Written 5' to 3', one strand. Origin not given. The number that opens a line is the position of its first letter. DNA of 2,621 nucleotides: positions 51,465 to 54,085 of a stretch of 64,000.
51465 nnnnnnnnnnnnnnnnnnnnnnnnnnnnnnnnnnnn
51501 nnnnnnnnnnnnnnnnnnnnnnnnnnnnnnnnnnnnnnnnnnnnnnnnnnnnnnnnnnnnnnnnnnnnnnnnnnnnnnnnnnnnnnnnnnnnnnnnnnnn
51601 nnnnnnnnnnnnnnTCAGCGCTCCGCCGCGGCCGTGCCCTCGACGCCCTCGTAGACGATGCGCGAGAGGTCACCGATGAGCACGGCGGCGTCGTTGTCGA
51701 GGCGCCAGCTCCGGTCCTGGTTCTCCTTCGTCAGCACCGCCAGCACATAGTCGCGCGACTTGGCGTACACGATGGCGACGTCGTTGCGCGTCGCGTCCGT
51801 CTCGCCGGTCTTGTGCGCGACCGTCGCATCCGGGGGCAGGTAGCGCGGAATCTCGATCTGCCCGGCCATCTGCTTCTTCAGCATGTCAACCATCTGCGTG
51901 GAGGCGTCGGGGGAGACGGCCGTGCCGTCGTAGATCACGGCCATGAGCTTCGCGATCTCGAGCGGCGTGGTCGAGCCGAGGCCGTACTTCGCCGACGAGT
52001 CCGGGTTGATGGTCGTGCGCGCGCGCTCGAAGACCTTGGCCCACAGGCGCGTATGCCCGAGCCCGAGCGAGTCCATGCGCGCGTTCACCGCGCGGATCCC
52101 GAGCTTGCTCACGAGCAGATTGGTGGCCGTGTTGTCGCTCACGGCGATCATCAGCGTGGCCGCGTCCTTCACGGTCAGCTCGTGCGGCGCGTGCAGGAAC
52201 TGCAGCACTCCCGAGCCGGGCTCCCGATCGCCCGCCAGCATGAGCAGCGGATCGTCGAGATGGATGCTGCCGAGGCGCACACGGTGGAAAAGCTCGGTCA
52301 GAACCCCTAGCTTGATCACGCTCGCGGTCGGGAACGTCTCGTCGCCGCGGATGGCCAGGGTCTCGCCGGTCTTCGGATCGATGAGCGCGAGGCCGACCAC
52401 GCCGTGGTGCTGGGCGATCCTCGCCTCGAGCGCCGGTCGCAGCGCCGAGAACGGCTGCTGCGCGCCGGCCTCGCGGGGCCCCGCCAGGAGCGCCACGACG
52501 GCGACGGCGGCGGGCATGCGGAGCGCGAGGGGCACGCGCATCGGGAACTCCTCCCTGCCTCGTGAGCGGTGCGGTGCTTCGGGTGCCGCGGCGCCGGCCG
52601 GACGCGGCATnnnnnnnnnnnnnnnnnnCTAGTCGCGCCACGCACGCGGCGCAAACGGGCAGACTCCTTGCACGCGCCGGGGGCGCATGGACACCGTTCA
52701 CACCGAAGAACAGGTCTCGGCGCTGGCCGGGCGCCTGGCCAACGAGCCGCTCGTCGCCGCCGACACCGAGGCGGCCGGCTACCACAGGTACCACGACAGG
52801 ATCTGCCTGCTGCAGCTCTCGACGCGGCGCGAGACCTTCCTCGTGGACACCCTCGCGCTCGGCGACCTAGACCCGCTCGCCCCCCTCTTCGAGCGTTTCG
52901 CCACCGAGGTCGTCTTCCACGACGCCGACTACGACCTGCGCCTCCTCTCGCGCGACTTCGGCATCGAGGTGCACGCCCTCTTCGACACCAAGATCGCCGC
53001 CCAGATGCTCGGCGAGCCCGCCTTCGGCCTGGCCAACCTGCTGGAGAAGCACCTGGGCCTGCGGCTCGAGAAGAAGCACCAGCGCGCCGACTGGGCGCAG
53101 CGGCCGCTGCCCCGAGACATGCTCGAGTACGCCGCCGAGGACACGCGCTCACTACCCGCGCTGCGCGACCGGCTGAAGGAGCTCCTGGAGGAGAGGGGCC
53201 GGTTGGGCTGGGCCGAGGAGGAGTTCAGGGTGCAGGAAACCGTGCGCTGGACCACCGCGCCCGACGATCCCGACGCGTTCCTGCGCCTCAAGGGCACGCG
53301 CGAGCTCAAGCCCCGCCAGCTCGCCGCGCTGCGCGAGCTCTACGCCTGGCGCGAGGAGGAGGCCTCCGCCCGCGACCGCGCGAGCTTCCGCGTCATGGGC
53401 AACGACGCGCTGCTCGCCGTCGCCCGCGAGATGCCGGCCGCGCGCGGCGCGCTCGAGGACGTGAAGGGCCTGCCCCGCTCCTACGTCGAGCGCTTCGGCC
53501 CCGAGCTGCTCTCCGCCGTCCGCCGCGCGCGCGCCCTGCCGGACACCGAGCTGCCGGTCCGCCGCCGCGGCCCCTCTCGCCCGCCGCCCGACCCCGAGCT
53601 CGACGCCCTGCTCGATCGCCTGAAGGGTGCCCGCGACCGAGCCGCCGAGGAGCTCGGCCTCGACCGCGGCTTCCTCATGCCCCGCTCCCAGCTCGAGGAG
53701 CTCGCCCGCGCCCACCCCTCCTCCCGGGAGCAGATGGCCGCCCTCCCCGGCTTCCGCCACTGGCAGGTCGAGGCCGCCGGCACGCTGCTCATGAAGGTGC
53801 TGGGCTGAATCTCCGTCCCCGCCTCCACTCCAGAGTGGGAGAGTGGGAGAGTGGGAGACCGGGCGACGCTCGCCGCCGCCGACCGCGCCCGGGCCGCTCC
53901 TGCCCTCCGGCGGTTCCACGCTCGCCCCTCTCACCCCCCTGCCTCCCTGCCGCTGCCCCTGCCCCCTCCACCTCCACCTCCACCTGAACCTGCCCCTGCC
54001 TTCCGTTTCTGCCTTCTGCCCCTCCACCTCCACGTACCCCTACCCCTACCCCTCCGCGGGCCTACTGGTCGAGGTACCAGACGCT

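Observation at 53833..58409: Inverted (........)n octamer arrays and C-rich microsatellites bracket a 4.5-kb module (small ORF, T9SS-type S8 peptidase, DUF1707/LiaF-like protein)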

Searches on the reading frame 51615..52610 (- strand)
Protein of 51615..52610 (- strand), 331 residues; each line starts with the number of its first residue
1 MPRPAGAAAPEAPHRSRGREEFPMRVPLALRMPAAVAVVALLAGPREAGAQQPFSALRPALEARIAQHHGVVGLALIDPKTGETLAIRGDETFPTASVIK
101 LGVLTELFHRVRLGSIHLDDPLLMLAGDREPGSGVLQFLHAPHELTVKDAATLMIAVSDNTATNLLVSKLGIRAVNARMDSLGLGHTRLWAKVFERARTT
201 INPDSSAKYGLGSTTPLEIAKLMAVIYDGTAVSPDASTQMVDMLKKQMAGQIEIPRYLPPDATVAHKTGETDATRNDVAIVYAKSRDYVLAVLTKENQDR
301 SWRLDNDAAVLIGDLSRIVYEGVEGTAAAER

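Call 18: search_protein_families(library=pfam, proteins=[window:51615-52610:-], max_evalue=0.01)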
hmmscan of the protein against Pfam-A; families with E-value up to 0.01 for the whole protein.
window:51615-52610:- (331 aa): 3 families
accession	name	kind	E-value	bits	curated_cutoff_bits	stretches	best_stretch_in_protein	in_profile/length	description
PF13354.11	Beta-lactamase2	-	3.3e-61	206.8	22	1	74-294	2-214/214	Beta-lactamase enzyme family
PF00905.27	Transpeptidase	-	2.1e-06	27.6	22.1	1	153-298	97-282/299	Penicillin binding protein transpeptidase domain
PF00144.29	Beta-lactamase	-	0.00025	20.8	27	0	61-154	4-103/329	Beta-lactamase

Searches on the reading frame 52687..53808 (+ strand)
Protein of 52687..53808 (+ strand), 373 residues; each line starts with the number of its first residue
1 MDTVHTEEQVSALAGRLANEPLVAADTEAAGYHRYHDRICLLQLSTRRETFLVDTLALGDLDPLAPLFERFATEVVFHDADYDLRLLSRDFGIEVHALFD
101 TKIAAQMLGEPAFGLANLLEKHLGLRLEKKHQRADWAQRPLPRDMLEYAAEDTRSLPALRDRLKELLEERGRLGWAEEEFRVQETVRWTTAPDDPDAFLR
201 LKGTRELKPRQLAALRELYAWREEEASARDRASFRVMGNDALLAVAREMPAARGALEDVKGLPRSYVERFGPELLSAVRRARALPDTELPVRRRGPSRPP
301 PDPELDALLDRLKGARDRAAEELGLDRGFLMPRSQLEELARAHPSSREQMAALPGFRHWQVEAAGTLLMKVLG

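Call 18: search_protein_families(library=pfam, proteins=[window:52687-53808:+], max_evalue=0.01)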
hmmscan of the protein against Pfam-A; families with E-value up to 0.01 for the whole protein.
window:52687-53808:+ (373 aa): 2 families
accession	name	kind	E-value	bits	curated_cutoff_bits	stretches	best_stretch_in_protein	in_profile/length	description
PF01612.26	DNA_pol_A_exo1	-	6.7e-44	150.2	23.6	1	3-168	3-173/173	3'-5' exonuclease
PF00570.28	HRDC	-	1.7e-29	102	23.8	2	211-278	1-68/68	HRDC domain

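Call 19: find_encoding_contigs(protein=window:52687-53808:+, flank=10000, max_places=10)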
Protein window:52687-53808:+ (373 aa): no gene with exactly this product is on record in the collection.

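Call 23: find_homologous_proteins(query=window:52687-53808:+, max_evalue=1e-30)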
Query window:52687-53808:+ (373 aa): 7172 proteins with E <= 1e-30 among 8000 candidates; the best 120 are listed.
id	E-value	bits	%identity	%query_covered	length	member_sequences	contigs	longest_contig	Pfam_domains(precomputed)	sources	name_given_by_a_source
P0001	2.4e-239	812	100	100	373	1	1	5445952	PF01612.27,PF00570.29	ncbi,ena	-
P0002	1.1e-158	546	68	100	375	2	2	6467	PF01612.27,PF00570.29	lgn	-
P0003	1.1e-157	543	68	100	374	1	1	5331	PF01612.27,PF00570.29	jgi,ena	-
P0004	1.7e-156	539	66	100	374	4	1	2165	PF01612.27,PF00570.29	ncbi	-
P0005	1.7e-156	539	68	100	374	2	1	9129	PF01612.27,PF00570.29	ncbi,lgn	-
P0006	3.9e-156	538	66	100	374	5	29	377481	PF01612.27,PF00570.29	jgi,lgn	-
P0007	7.2e-156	537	66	100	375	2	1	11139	PF01612.27,PF00570.29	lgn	-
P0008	9.3e-155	533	66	100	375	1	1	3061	PF01612.27,PF00570.29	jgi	jgi:ribonuclease D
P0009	1.1e-153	530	67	100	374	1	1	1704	PF01612.27,PF00570.29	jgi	jgi:ribonuclease D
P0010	1.3e-153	530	66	100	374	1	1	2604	PF01612.27,PF00570.29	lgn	-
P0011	1.8e-152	526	66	100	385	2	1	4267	PF01612.27,PF00570.29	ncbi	-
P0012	4.0e-152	525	65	100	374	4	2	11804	PF01612.27,PF00570.29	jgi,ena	jgi:ribonuclease D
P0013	1.5e-151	523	66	100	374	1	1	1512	PF01612.27,PF00570.29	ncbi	-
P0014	6.9e-151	521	66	100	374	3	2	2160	PF01612.27,PF00570.29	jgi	-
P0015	1.4e-150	520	66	100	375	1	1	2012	PF01612.27,PF00570.29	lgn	-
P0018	9.6e-150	517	65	100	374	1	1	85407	PF01612.27,PF00570.29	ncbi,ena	ncbi:MAG TPA: ribonuclease D [Longimicrobiales bacterium]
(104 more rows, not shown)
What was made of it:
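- On Phase-variable contingency SSR: The nearest RNase D is 68% identical (call 23).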

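Call 24: find_encoding_contigs(protein=P0001, flank=10000, max_places=5)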
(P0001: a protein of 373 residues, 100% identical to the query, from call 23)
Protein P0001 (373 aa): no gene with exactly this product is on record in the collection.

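Call 25: list_cluster_members(proteins=[P0001])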
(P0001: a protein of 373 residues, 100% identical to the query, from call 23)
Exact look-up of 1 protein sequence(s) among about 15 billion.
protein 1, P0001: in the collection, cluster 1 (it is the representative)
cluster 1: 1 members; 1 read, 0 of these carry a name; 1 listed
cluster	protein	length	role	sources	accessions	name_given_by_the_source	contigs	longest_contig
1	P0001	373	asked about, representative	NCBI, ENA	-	-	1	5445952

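Call 26: find_encoding_contigs(protein=P0006, flank=10000, max_places=3)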
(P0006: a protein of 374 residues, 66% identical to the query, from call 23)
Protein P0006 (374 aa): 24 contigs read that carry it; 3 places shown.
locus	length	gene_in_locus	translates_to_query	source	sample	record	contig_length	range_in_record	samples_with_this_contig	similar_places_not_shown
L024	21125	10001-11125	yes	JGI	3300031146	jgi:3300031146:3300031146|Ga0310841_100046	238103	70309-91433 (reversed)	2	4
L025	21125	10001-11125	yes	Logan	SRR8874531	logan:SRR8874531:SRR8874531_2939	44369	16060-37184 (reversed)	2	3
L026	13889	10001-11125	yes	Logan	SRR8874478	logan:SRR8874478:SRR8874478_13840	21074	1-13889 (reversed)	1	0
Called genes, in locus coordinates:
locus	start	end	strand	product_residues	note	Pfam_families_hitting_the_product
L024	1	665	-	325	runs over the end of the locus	PF03631:Virul_fac_BrkB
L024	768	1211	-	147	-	PF12732:YtxH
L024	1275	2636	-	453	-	PF00072:Response_reg, PF01078:Mg_chelatase (faint), PF00158:Sigma54_activat, PF14532:Sigma54_activ_2, PF07728:AAA_5, PF25601:AAA_lid_14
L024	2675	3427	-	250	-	PF00512:HisKA, PF02518:HATPase_c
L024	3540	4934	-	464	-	PF00342:PGI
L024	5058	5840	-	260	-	PF23023:Anti-Pycsar_Apyc1 (faint), PF00753:Lactamase_B (weak), PF12706:Lactamase_B_2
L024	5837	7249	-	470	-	PF00224:PK, PF02887:PK_C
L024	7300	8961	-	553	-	PF22039:HUTI_composite_bact (weak), PF07969:Amidohydro_3, PF01979:Amidohydro_1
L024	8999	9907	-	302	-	PF13354:Beta-lactamase2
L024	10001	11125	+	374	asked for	PF01612:DNA_pol_A_exo1, PF00570:HRDC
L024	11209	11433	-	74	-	-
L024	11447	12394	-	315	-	-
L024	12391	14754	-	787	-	PF00082:Peptidase_S8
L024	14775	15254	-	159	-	-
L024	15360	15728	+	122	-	-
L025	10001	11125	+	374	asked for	PF01612:DNA_pol_A_exo1, PF00570:HRDC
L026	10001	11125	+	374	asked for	PF01612:DNA_pol_A_exo1, PF00570:HRDC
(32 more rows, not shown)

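Call 27: find_encoding_contigs(protein=P0018, flank=10000, max_places=2)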
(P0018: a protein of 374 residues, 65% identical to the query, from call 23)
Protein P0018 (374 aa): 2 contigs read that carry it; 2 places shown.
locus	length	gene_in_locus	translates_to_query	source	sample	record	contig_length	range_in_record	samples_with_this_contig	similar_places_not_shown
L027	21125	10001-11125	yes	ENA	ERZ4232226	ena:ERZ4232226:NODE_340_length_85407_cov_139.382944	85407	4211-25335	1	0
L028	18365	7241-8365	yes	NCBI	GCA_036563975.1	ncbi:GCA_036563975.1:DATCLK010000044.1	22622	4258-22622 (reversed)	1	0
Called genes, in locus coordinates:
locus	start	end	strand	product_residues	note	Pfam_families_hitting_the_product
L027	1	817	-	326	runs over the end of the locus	PF03631:Virul_fac_BrkB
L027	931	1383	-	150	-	PF12732:YtxH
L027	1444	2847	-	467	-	PF00072:Response_reg, PF00158:Sigma54_activat, PF01078:Mg_chelatase (faint), PF13191:AAA_16 (faint), PF14532:Sigma54_activ_2, PF07728:AAA_5, PF25601:AAA_lid_14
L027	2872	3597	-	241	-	PF00512:HisKA (weak), PF02518:HATPase_c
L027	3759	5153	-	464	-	PF00342:PGI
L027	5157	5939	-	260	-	PF23023:Anti-Pycsar_Apyc1 (weak), PF00753:Lactamase_B (weak), PF12706:Lactamase_B_2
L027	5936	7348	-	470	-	PF00224:PK, PF02887:PK_C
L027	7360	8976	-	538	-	PF07969:Amidohydro_3, PF01979:Amidohydro_1 (weak)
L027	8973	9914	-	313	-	PF13354:Beta-lactamase2, PF00144:Beta-lactamase (weak)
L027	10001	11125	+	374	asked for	PF01612:DNA_pol_A_exo1, PF00570:HRDC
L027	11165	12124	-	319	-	-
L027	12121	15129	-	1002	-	PF00082:Peptidase_S8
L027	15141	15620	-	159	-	-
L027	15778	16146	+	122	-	-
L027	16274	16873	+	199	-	PF13618:Gluconate_2-dh3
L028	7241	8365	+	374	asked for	PF01612:DNA_pol_A_exo1, PF00570:HRDC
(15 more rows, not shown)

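Call 44: find_encoding_contigs(protein=P0007, flank=10000, max_places=2)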
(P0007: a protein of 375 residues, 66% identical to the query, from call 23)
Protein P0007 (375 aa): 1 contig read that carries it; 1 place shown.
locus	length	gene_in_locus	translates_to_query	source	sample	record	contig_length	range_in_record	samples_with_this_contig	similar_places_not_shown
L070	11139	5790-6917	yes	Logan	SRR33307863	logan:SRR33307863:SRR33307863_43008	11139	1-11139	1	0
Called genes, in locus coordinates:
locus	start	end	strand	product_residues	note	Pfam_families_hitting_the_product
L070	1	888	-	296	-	?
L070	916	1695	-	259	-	PF23023:Anti-Pycsar_Apyc1, PF12706:Lactamase_B_2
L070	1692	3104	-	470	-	PF00224:PK, PF02887:PK_C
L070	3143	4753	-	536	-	PF07969:Amidohydro_3, PF01979:Amidohydro_1 (faint)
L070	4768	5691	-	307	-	PF00144:Beta-lactamase (faint), PF13354:Beta-lactamase2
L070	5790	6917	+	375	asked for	PF01612:DNA_pol_A_exo1, PF00570:HRDC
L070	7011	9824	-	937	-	PF00082:Peptidase_S8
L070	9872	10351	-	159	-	-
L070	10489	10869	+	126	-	-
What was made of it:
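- On Invertible DNA switch: Three distinct relatives show the same orientation (calls 26, 27, 44).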

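Call 45: find_encoding_contigs(protein=P0005, flank=10000, max_places=2)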
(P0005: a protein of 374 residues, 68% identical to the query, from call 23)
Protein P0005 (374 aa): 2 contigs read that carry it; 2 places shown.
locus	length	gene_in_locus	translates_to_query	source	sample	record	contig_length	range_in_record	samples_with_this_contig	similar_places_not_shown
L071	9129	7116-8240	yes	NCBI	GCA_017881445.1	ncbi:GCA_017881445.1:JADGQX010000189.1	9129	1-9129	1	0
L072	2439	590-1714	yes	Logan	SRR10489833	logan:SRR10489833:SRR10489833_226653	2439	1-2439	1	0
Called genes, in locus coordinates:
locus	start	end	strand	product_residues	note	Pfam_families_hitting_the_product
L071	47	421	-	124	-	PF05922:Inhibitor_I9 (weak)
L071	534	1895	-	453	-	PF00144:Beta-lactamase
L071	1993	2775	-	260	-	PF23023:Anti-Pycsar_Apyc1, PF00753:Lactamase_B (weak), PF12706:Lactamase_B_2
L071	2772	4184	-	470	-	PF00224:PK, PF02887:PK_C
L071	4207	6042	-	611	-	PF01979:Amidohydro_1 (faint), PF07969:Amidohydro_3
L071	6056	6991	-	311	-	PF00144:Beta-lactamase (faint), PF13354:Beta-lactamase2, PF00905:Transpeptidase (weak)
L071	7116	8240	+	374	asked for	PF01612:DNA_pol_A_exo1, PF00570:HRDC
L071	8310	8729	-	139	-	-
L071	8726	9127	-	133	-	?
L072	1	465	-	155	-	?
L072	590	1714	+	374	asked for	PF01612:DNA_pol_A_exo1, PF00570:HRDC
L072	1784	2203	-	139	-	-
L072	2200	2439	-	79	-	?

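Call 46: find_encoding_contigs(protein=P0002, flank=10000, max_places=2)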
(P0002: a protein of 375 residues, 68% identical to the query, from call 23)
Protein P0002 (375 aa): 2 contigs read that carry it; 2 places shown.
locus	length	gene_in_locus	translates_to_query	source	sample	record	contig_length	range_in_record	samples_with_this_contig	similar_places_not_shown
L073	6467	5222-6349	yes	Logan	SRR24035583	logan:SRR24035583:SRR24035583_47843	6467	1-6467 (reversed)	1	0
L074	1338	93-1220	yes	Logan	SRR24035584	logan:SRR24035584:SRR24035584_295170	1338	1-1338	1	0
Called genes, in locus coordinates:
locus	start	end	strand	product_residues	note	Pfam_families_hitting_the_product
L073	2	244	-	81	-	?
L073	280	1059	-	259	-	PF23023:Anti-Pycsar_Apyc1, PF12706:Lactamase_B_2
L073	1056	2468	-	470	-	PF00224:PK, PF02887:PK_C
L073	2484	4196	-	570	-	PF01979:Amidohydro_1 (faint), PF07969:Amidohydro_3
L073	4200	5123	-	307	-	PF00144:Beta-lactamase (faint), PF13354:Beta-lactamase2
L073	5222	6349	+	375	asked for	PF01612:DNA_pol_A_exo1, PF00570:HRDC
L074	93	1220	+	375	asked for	PF01612:DNA_pol_A_exo1, PF00570:HRDC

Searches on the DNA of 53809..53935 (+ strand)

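Call 73: search_dna_similar(query=window:53809-53935:+, collection=plasmids, mode=distant, max_evalue=0.01, max_rows=10)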
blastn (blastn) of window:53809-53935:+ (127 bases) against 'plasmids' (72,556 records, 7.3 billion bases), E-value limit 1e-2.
Records with a match: 8; places in all: 12; records where one place covers at least 80% of the query: 0.
Best place of each record, by identity: 90-95% 2; 80-90% 6.
By first word of the organism name: Streptomyces 3; Curtobacterium 1; Skermanella 1; Oscillatoria 1; Nonomuraea 1; Halarchaeum 1.
By predicted mobility (MOB-suite, as given by PLSDB): non-mobilizable 4; conjugative 2; mobilizable 2.
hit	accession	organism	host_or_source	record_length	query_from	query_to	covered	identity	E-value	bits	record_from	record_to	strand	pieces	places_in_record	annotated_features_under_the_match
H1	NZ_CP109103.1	Streptomyces anthocyanicus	-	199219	63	105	34%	86.4%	8e-3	46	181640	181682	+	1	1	hypothetical protein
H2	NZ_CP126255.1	Curtobacterium sp. MCSS17_016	-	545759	46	84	31%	87.2%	8e-3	46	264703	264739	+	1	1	hypothetical protein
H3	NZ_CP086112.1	Skermanella rosea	single cell,hydrocarbon-contaminated ...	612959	60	96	29%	89.7%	8e-3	46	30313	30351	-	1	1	BTAD domain-containing putative transcriptional regulator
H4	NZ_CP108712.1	Streptomyces sp. NBC_01001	-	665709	52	89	30%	86.8%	8e-3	47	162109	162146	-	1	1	LysR family transcriptional regulator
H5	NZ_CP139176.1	Streptomyces sp. CL7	soild,microorganism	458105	56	91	28%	88.9%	2e-3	48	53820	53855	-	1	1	amino acid adenylation domain-containing protein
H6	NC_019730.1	Oscillatoria nigro-viridis PCC 7112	-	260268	24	58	28%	88.6%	8e-3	46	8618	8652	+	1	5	none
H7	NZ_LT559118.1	Nonomuraea gerenzanensis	-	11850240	60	91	25%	93.8%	8e-3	46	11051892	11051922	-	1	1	none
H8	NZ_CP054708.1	Halarchaeum sp. CBA1220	solar salt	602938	49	79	24%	93.5%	2e-3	48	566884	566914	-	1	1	ABC transporter ATP-binding protein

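Call 74: search_dna_similar(query=window:53809-53935:+, collection=phages, mode=distant, max_evalue=0.01, max_rows=10)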
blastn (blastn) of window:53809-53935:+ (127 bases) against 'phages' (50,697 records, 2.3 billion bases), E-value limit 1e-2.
Records with a match: 9; places in all: 9; records where one place covers at least 80% of the query: 0.
Best place of each record, by identity: >=99% 6; 90-95% 3.
By first word of the organism name: Microbacterium 9.
By host as written in the record: Microbacterium paraoxydans NWU1 4; Microbacterium foliorum NRRL B-24224 SEA 4; Microbacterium oxydans 1.
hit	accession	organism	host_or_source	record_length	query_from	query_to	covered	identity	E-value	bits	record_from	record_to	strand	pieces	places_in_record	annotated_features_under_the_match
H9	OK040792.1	Microbacterium phage Kozie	Microbacterium paraoxydans NWU1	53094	56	84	23%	93.1%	9e-3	45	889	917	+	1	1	2: hypothetical protein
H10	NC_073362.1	Microbacterium phage Kozie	Microbacterium paraoxydans NWU1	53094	56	84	23%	93.1%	9e-3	45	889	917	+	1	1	2: hypothetical protein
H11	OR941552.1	Microbacterium phage MO526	Microbacterium oxydans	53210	56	84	23%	93.1%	9e-3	45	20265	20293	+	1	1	hypothetical protein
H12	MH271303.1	Microbacterium phage MementoMori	Microbacterium paraoxydans NWU1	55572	55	79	20%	100.0%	2e-3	46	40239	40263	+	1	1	59: hypothetical protein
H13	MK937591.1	Microbacterium phage Cinna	Microbacterium foliorum NRRL B-24224 SEA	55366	55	79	20%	100.0%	2e-3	46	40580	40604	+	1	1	58: hypothetical protein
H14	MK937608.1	Microbacterium phage Cressida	Microbacterium foliorum NRRL B-24224 SEA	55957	55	79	20%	100.0%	2e-3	46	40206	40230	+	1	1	61: hypothetical protein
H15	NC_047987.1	Microbacterium phage MementoMori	Microbacterium paraoxydans NWU1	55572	55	79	20%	100.0%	2e-3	46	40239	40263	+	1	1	59: helix-turn-helix DNA binding domain protein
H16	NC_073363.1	Microbacterium phage Cressida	Microbacterium foliorum NRRL B-24224 SEA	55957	55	79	20%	100.0%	2e-3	46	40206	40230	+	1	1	61: hypothetical protein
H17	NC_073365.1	Microbacterium phage Cinna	Microbacterium foliorum NRRL B-24224 SEA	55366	55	79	20%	100.0%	2e-3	46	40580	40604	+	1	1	58: hypothetical protein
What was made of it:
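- There is no homology in plasmids or phages (calls 73, 74).
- Tried and rejected: Only short, marginal GC-rich matches inside genes were found (calls 73, 74).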
